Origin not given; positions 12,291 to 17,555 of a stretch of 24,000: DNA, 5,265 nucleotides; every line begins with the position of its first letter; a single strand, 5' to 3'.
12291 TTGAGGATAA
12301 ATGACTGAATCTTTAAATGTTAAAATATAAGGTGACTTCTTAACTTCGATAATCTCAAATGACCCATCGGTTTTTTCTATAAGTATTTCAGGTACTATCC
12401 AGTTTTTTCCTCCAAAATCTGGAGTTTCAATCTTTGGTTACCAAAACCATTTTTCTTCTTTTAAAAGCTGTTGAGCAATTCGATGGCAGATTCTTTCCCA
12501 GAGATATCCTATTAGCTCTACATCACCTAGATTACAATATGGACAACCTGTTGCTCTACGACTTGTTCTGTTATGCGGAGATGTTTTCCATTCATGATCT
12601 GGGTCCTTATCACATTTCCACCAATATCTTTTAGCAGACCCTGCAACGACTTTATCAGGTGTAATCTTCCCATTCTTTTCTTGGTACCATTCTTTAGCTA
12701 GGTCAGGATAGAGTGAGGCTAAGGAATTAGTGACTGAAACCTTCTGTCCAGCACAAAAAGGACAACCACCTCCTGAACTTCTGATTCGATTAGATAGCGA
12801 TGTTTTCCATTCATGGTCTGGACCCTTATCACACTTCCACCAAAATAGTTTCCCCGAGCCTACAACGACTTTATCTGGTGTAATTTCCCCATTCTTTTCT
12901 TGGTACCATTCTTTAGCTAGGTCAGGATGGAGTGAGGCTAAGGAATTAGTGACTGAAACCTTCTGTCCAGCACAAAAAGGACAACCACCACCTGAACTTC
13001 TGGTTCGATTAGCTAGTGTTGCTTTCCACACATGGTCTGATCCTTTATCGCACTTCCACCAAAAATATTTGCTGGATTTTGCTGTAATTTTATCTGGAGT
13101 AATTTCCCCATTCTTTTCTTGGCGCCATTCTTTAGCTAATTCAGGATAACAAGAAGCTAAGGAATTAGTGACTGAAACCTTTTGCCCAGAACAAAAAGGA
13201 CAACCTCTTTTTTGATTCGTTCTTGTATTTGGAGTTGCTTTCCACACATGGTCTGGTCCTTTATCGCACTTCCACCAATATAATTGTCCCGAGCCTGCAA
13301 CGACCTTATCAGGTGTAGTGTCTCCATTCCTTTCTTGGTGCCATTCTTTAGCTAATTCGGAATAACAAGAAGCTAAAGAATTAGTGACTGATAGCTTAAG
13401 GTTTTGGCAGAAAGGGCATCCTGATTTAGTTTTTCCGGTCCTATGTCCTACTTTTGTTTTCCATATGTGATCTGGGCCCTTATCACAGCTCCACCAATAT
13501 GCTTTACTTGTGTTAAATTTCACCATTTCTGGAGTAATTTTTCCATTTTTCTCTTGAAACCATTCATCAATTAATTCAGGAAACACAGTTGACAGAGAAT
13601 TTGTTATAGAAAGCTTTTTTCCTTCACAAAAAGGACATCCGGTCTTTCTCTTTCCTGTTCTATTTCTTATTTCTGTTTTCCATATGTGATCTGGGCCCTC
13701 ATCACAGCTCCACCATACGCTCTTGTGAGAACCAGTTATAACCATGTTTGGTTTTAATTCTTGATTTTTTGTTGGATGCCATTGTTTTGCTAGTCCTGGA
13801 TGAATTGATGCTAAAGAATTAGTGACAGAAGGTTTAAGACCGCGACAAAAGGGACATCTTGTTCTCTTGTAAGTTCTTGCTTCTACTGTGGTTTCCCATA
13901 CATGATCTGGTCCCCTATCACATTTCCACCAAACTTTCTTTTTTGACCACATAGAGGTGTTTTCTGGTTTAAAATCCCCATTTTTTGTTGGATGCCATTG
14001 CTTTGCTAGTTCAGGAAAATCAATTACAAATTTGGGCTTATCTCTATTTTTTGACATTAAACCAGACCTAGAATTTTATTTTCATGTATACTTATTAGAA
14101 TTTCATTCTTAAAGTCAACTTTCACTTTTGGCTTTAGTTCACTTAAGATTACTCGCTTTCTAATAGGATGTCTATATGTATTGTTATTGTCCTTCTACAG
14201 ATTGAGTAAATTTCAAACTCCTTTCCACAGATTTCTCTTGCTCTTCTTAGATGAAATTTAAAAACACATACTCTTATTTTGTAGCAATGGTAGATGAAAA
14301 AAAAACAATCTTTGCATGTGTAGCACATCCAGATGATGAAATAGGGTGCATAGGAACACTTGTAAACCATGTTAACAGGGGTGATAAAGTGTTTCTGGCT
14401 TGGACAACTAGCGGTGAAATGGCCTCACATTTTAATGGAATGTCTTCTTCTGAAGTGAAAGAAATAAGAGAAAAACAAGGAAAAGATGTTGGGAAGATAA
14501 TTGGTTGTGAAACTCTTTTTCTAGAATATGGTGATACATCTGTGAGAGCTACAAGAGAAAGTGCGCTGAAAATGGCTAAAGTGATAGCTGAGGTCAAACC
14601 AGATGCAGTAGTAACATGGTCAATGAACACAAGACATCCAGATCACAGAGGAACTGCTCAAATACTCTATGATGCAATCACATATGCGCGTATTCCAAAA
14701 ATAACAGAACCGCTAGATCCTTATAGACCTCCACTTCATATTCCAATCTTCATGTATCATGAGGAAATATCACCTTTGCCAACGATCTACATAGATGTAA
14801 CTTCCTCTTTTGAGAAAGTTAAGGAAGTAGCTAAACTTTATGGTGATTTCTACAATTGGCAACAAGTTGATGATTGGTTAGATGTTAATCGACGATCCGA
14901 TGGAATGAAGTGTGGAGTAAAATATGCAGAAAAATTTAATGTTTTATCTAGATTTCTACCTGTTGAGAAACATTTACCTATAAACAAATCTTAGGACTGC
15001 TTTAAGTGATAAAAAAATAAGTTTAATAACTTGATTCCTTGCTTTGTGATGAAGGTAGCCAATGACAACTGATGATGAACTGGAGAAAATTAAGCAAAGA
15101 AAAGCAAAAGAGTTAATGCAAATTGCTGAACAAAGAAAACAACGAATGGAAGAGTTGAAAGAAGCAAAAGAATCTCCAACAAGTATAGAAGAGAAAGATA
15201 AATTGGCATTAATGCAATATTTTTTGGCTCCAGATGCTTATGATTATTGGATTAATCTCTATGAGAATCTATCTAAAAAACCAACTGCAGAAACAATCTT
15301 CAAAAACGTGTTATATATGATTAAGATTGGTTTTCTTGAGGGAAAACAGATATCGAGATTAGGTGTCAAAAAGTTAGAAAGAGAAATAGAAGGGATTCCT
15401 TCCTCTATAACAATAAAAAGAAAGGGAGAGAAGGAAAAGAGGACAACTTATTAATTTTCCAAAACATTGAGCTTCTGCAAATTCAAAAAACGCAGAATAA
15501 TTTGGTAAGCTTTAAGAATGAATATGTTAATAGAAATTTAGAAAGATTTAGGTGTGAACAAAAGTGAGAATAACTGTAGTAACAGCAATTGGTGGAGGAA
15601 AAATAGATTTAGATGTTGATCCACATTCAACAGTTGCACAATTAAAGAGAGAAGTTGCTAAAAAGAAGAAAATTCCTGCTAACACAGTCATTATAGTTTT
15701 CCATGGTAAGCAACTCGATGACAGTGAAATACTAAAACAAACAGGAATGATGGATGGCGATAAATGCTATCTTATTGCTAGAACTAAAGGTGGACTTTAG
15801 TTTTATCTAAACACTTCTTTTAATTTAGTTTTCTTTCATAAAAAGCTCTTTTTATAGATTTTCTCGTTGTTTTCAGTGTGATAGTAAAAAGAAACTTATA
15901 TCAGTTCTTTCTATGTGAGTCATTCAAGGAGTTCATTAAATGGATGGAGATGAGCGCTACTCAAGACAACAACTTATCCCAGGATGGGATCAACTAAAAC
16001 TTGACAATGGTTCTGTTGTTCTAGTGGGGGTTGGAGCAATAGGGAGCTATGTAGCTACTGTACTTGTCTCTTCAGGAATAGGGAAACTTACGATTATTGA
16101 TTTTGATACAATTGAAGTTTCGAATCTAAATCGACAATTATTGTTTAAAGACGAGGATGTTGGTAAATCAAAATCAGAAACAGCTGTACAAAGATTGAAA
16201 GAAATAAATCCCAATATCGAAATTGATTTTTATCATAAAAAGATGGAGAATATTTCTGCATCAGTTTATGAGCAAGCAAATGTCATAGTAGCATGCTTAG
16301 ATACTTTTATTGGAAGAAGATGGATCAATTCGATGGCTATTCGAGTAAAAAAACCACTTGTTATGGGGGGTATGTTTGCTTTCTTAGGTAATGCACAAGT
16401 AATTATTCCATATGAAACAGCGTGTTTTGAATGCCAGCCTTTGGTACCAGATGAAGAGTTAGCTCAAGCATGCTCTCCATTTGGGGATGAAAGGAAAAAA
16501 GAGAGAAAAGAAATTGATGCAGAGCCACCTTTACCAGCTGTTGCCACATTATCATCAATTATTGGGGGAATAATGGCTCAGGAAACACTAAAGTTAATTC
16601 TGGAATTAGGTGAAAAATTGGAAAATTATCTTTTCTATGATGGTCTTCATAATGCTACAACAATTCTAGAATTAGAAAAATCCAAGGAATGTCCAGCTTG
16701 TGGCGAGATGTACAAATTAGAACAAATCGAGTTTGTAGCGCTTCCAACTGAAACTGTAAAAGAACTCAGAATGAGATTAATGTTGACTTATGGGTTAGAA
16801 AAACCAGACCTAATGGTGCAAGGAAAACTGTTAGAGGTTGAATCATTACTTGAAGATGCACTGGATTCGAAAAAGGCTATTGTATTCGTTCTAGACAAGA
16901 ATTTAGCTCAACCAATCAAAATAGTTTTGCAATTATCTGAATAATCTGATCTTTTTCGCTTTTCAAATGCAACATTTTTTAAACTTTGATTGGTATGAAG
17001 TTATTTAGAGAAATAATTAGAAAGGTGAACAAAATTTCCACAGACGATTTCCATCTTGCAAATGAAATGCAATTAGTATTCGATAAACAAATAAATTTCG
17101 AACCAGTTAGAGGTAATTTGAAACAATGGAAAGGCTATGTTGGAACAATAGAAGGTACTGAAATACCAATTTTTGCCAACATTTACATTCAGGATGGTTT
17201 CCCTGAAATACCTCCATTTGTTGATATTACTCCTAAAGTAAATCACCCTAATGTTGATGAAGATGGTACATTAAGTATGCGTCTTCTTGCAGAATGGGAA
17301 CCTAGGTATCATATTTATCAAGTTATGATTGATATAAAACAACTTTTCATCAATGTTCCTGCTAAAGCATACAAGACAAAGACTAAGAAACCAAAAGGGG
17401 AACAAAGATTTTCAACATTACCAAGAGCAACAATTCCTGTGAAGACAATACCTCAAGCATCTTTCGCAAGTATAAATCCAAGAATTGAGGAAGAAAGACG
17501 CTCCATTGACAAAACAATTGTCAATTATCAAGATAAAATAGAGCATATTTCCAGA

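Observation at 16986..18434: Single-chain ESCRT-I: an E2-like UEV domain that keeps HPN but has Ser at the catalytic-Cys position, fused through a coiled coil to a full-length Vps28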

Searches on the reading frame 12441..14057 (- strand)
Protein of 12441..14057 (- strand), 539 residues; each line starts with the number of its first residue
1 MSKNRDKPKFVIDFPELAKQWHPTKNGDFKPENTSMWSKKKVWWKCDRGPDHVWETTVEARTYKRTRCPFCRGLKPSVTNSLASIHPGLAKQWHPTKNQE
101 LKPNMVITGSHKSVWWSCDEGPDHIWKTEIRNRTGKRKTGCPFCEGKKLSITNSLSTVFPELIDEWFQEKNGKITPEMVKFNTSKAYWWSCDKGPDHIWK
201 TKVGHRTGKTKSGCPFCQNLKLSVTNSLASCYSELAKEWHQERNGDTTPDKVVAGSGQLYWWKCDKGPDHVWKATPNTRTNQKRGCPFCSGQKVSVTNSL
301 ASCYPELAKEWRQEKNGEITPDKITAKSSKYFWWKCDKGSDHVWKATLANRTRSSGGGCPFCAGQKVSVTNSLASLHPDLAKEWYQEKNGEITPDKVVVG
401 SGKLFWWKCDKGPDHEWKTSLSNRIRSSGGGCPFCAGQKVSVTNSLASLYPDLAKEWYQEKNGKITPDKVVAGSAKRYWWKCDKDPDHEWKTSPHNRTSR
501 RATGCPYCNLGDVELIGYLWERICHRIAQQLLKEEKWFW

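Call 64: search_protein_families(library=pfam, proteins=[window:12441-14057:-], max_evalue=0.01)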
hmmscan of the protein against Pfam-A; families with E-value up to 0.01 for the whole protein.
window:12441-14057:- (539 aa): 9 families
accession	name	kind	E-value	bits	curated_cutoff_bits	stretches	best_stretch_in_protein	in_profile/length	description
PF14311.12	DUF4379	-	2.9e-132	431.3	24.5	7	307-365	1-56/56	Probable Treble clef zinc finger domain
PF22811.2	Zn_ribbon_NrdR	-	4.4e-06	27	27.2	0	214-227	3-16/42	Transcriptional repressor NrdR-like, N-terminal domain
PF07566.17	DUF1543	-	0.00016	21.8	22.9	0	442-463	12-33/52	Domain of Unknown Function (DUF1543)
PF03470.19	zf-XS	-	0.00023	21.8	22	0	141-148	1-8/43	XS zinc finger domain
PF08848.17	DUF1818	-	0.00023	21.6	25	0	153-209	36-92/113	Domain of unknown function (DUF1818)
PF05605.18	zf-Di19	-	0.0003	21.4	27.5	0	210-219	30-39/54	Drought induced 19 protein (Di19), zinc-binding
PF16285.10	DUF4931_N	-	0.00077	20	24.1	0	273-294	7-28/124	Domain of unknown function (DUF4931) N-terminal domain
PF06844.16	DUF1244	-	0.0038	17.8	27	0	291-326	29-64/67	Protein of unknown function (DUF1244)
PF00226.36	DnaJ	-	0.0081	16.7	27.8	0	14-30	21-37/63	DnaJ domain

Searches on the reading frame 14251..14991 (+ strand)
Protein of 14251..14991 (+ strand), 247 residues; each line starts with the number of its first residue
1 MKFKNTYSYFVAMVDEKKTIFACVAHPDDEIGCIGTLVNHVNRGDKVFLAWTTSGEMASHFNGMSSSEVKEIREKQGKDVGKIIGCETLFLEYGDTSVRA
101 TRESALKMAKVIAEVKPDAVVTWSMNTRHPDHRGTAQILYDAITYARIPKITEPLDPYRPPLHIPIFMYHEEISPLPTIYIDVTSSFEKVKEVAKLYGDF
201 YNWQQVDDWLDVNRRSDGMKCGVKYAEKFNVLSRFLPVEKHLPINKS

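Call 64: search_protein_families(library=pfam, proteins=[window:14251-14991:+], max_evalue=0.01)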
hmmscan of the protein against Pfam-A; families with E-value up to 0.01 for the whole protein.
window:14251-14991:+ (247 aa): 1 family
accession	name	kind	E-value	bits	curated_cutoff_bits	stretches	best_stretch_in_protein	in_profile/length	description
PF02585.22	PIG-L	-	3.7e-24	86.1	28.2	1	23-142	3-128/129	GlcNAc-PI de-N-acetylase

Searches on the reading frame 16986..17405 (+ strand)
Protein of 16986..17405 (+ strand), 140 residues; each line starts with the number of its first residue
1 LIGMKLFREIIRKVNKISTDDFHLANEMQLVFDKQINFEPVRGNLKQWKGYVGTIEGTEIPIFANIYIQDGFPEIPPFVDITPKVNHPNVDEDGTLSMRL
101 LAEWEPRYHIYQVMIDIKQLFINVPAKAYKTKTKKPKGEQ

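Call 13: search_solved_structures(query=window:16986-17405:+, max_evalue=1, show_alignments=4)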
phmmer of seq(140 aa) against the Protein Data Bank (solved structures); distinct sequences matched with E-value up to 1: 247 (the best 60 are shown).
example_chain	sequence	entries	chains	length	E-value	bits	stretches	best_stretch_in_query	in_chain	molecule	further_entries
1jas_A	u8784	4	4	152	2.8e-07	33.9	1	37-121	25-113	UBIQUITIN-CONJUGATING ENZYME E2-17 KDA | UBIQUITIN-CONJUGATING ENZYME E2 B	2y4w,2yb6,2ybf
2ayv_A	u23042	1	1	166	4.2e-07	33.3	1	61-122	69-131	ubiquitin-conjugating enzyme E2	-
8btl_C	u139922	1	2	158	1.5e-06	31.5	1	37-121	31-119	Ubiquitin conjugating enzyme E2 A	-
8iej_R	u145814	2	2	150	1.8e-06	31.3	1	37-121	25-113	Ubiquitin-conjugating enzyme E2 A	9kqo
6cyo_A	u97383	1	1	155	1.9e-06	31.2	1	37-121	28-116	Ubiquitin-conjugating enzyme E2 A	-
6cyr_A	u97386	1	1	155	2e-06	31.1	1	37-121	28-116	Ubiquitin-conjugating enzyme E2 A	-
3jvz_A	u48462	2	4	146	2.3e-06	30.9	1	62-122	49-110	Ubiquitin-conjugating enzyme E2 D2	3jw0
1i7k_A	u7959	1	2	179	2.4e-06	30.9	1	30-121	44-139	UBIQUITIN-CONJUGATING ENZYME E2 H10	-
8j1r_C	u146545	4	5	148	2.6e-06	30.7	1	40-123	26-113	Ubiquitin-conjugating enzyme E2 4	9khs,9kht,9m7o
9b55_A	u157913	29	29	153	3.1e-06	30.5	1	61-122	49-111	Ubiquitin-conjugating enzyme E2 4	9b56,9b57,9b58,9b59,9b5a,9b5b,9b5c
4ldt_C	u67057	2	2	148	3.3e-06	30.4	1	62-122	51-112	Ubiquitin-conjugating enzyme E2 D2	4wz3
3a33_A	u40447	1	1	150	3.4e-06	30.4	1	62-121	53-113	Ubiquitin-conjugating enzyme E2 D2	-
4ii2_C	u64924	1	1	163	3.5e-06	30.3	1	61-122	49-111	Ubiquitin-conjugating enzyme E2 4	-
3ugb_A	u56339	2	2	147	3.6e-06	30.3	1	62-121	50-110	Ubiquitin-conjugating enzyme E2 D3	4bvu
6cp0_B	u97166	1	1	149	3.7e-06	30.3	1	62-121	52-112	Ubiquitin-conjugating enzyme E2 D3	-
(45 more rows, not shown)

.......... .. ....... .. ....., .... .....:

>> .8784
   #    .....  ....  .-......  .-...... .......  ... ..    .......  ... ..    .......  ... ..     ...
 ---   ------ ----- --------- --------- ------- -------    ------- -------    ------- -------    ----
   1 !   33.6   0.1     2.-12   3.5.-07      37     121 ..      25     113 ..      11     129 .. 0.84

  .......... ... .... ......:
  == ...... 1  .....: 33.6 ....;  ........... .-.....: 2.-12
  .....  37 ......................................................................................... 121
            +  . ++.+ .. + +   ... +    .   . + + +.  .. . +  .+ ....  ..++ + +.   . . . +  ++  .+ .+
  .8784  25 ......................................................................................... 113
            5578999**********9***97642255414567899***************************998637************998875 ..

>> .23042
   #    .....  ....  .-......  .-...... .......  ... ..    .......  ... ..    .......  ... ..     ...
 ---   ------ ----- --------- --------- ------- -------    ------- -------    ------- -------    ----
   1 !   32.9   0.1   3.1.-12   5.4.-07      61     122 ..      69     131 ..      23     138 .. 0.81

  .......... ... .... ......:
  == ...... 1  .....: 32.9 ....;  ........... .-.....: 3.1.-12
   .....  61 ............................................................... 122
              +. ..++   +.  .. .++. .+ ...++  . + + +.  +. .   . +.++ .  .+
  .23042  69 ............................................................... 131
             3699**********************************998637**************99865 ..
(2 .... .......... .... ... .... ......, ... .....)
